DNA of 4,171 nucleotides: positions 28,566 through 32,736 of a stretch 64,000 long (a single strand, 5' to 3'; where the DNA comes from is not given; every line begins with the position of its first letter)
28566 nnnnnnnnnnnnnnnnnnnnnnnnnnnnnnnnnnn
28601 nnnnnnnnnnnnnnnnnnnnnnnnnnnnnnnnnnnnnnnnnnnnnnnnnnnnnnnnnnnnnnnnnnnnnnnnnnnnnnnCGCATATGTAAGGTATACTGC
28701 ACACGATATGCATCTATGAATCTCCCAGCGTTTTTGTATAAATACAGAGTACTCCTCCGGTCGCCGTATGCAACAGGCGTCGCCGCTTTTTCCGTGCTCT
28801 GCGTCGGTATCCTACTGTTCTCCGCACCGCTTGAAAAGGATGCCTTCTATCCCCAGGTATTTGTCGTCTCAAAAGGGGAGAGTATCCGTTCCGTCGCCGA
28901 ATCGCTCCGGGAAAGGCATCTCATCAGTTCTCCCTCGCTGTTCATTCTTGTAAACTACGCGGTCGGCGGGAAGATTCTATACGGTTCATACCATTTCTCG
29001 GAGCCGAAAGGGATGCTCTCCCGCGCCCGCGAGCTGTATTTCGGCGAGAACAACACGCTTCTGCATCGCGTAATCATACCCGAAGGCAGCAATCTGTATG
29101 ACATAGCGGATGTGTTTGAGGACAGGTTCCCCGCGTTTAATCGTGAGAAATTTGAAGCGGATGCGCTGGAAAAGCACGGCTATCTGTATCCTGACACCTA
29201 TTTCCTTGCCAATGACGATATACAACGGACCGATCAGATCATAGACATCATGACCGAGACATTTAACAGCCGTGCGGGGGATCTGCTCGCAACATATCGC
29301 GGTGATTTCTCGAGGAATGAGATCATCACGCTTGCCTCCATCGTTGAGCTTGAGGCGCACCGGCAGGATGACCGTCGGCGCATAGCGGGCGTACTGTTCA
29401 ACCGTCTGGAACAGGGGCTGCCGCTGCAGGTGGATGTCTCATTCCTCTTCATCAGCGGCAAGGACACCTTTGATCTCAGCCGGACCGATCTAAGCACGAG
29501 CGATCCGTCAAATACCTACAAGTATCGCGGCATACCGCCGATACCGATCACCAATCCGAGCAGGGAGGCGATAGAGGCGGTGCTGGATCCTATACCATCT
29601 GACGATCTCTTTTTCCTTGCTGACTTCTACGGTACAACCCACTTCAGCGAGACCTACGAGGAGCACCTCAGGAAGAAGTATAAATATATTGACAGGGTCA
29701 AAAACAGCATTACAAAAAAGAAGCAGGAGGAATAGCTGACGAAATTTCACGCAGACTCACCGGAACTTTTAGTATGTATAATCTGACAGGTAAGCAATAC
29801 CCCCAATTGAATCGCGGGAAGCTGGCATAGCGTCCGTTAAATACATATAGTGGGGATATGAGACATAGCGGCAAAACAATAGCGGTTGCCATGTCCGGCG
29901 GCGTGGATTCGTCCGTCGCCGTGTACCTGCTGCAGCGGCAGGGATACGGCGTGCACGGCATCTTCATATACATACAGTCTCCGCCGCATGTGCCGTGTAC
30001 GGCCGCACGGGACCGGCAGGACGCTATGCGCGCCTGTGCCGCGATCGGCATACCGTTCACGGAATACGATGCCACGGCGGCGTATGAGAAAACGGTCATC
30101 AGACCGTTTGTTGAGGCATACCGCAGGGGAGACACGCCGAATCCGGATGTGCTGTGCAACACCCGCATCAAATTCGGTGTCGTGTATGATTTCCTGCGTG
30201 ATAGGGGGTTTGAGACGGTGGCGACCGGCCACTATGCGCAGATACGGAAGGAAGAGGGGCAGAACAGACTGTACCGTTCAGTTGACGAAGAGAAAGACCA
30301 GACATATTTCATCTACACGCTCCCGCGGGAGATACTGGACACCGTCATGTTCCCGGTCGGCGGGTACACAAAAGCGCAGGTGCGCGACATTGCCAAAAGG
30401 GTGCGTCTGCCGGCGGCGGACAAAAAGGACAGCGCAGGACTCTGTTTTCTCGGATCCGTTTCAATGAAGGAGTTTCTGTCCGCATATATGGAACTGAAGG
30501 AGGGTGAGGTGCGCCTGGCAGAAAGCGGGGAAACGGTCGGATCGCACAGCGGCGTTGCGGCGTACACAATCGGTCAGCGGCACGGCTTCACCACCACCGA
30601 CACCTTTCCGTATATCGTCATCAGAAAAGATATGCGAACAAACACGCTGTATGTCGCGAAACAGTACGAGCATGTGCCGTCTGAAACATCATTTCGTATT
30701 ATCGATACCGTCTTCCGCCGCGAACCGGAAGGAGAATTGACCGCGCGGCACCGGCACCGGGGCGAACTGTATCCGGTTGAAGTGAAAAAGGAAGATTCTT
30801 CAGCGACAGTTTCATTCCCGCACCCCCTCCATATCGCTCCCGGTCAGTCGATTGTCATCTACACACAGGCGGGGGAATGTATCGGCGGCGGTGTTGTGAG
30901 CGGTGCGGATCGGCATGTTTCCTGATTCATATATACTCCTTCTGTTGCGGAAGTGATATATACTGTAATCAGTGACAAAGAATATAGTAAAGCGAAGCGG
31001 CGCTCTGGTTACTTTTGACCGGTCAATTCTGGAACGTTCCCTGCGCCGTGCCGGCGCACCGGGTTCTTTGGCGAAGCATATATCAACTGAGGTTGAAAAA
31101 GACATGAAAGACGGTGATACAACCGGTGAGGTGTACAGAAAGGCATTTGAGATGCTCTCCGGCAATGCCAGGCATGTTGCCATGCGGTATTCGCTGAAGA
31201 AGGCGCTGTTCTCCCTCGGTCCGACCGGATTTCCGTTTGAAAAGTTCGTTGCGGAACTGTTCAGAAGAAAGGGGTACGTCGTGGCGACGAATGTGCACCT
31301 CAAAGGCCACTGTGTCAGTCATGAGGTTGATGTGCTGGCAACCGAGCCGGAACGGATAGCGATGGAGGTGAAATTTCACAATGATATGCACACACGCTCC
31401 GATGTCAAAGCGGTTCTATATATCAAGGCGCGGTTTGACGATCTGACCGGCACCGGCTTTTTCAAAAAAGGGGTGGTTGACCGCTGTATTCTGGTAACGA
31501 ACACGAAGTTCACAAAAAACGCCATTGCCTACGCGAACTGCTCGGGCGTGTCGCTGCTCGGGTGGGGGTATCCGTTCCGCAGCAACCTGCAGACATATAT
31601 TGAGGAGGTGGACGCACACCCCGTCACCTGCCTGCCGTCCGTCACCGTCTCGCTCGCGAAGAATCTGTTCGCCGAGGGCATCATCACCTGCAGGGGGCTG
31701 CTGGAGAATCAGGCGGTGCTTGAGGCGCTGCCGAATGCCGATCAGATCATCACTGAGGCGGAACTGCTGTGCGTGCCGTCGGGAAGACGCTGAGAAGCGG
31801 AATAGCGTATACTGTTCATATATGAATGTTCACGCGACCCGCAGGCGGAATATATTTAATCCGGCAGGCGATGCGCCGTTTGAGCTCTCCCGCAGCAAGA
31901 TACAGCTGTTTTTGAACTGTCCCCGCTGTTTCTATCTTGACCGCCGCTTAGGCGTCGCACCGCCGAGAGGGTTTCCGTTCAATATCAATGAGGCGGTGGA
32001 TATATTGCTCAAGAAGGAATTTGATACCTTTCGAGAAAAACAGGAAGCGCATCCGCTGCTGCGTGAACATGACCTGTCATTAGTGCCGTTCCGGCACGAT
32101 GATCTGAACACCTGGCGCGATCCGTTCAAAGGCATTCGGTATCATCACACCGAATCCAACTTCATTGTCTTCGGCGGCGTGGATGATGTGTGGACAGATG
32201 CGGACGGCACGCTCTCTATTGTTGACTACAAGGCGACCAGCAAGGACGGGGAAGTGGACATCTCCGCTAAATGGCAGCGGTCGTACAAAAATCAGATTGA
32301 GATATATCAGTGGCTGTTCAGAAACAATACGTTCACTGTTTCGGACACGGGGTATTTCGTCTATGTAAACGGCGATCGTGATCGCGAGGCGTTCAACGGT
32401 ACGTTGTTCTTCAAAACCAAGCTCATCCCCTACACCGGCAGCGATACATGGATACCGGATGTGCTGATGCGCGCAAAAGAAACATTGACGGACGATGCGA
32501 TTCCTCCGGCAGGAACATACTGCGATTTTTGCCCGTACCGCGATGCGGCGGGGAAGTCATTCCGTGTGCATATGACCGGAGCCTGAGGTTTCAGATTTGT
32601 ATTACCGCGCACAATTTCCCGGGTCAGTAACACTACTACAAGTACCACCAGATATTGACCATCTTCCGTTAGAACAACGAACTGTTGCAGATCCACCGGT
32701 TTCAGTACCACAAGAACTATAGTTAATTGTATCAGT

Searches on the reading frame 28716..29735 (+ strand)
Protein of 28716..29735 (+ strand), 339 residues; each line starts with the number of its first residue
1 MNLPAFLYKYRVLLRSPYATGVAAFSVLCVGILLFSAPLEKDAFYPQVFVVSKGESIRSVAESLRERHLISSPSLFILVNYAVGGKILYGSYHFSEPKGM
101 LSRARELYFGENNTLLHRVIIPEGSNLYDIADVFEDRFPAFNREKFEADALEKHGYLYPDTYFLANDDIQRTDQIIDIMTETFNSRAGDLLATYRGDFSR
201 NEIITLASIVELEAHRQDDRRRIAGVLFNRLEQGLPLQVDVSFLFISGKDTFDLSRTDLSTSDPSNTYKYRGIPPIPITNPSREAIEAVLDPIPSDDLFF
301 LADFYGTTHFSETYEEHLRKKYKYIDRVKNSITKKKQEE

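Call 15: search_protein_families(library=ncbifam, proteins=[window:28716-29735:+], max_evalue=0.00001)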
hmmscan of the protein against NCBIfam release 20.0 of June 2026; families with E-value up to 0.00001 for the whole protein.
window:28716-29735:+ (339 aa): 2 families
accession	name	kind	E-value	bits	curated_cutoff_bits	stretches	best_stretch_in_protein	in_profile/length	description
TIGR00247.1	TIGR00247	hypoth_equivalog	1.3e-41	142.9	103.4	1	39-329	32-345/347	endolytic transglycosylase MltG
NF007619.0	PRK10270.1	equivalog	1.2e-21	77.2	532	1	154-330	158-336/340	cell division protein YceG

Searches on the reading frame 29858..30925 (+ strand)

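Call 15: search_protein_families(library=ncbifam, proteins=[window:29858-30925:+], max_evalue=0.00001)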
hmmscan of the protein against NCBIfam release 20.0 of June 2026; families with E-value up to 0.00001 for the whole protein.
window:29858-30925:+ (355 aa): 6 families
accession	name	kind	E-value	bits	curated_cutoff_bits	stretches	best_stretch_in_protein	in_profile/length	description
NF001138.1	PRK00143.1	equivalog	6.5e-104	347.6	284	1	8-347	2-345/345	tRNA 2-thiouridine(34) synthase MnmA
TIGR00420.1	trmU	equivalog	9.6e-98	327.3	236.95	1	6-347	1-351/351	tRNA 2-thiouridine(34) synthase MnmA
NF011258.0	PRK14664.1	equivalog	4.3e-49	167.5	680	1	1-347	1-345/362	tRNA 2-thiouridine(34) synthase MnmA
NF011259.0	PRK14665.1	equivalog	1e-41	143.1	364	1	4-347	4-358/360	tRNA 2-thiouridine(34) synthase MnmA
NF010587.0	PRK13980.1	equivalog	3.2e-06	26.5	255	0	6-76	32-98/267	NAD+ synthase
TIGR00268.2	TIGR00268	equivalog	3.8e-06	26.4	150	0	6-75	14-79/259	ATP-dependent sacrificial sulfur transferase LarE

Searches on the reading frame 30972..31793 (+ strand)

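Call 15: search_protein_families(library=ncbifam, proteins=[window:30972-31793:+], max_evalue=0.00001)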
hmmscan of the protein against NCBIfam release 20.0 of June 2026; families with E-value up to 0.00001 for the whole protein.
window:30972-31793:+ (273 aa): 0 families

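Call 26: search_protein_families(library=pfam, proteins=[window:30972-31793:+], max_evalue=0.0001)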
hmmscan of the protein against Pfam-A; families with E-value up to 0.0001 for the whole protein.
window:30972-31793:+ (273 aa): 1 family
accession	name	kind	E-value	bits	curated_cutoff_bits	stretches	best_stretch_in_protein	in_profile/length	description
PF04471.18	Mrr_cat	-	3.6e-09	37.2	21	1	86-196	6-106/115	Restriction endonuclease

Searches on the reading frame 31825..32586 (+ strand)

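Call 15: search_protein_families(library=ncbifam, proteins=[window:31825-32586:+], max_evalue=0.00001)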
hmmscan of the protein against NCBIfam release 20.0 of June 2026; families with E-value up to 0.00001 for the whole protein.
window:31825-32586:+ (253 aa): 1 family
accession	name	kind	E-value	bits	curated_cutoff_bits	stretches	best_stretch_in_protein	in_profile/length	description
TIGR00372.1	cas4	equivalog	2.8e-08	33.8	65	0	118-186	70-130/180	CRISPR-associated protein Cas4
